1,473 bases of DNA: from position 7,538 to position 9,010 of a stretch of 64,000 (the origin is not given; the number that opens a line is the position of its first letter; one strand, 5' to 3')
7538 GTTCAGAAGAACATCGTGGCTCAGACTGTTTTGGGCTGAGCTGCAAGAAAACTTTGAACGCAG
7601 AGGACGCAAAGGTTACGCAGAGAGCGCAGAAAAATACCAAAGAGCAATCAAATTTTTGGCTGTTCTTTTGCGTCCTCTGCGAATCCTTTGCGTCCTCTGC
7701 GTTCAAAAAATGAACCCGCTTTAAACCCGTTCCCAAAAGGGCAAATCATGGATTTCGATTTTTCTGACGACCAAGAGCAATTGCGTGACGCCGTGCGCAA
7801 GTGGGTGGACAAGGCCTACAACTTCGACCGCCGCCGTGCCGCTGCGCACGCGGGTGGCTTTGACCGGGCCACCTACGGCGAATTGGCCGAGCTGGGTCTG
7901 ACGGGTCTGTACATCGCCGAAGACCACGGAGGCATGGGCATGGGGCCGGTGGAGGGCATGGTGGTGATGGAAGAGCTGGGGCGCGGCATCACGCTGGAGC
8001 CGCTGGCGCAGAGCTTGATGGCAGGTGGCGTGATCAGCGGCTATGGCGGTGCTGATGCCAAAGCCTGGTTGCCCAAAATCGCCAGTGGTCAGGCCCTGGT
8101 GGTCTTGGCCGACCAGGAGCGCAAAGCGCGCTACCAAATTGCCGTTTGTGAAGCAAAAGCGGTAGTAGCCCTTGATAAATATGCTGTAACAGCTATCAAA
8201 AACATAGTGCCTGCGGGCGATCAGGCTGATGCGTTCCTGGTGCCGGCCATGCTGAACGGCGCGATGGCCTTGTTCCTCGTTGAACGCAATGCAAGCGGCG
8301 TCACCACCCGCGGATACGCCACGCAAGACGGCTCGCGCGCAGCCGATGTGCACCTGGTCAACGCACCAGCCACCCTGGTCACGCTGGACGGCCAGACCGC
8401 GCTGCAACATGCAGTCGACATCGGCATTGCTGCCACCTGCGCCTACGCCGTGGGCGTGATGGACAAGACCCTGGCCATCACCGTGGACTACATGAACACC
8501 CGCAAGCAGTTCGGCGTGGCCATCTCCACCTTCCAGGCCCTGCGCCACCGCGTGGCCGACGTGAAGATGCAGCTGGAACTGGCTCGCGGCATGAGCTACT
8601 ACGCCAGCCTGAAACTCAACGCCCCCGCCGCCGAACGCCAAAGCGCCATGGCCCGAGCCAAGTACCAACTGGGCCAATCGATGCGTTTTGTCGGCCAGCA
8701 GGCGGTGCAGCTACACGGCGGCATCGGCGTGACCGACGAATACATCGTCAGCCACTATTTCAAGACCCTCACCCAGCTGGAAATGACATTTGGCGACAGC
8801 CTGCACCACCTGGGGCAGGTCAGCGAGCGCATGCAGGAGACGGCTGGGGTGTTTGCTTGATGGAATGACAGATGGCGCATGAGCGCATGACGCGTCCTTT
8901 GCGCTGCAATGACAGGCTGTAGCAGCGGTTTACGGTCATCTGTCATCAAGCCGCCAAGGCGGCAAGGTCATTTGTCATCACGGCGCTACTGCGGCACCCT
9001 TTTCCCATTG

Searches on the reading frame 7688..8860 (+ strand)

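Call 100: search_protein_families(library=pfam, proteins=[window:7688-8860:+], max_evalue=0.0001)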
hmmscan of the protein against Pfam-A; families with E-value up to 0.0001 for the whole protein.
window:7688-8860:+ (390 aa): 2 families
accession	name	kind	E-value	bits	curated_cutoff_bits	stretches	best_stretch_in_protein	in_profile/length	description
PF00441.29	Acyl-CoA_dh_1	-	2.7e-21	76.7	22.4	1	235-382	3-149/150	Acyl-CoA dehydrogenase, C-terminal domain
PF02771.21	Acyl-CoA_dh_N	-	2.6e-20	73.3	22.9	1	26-135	1-113/113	Acyl-CoA dehydrogenase, N-terminal domain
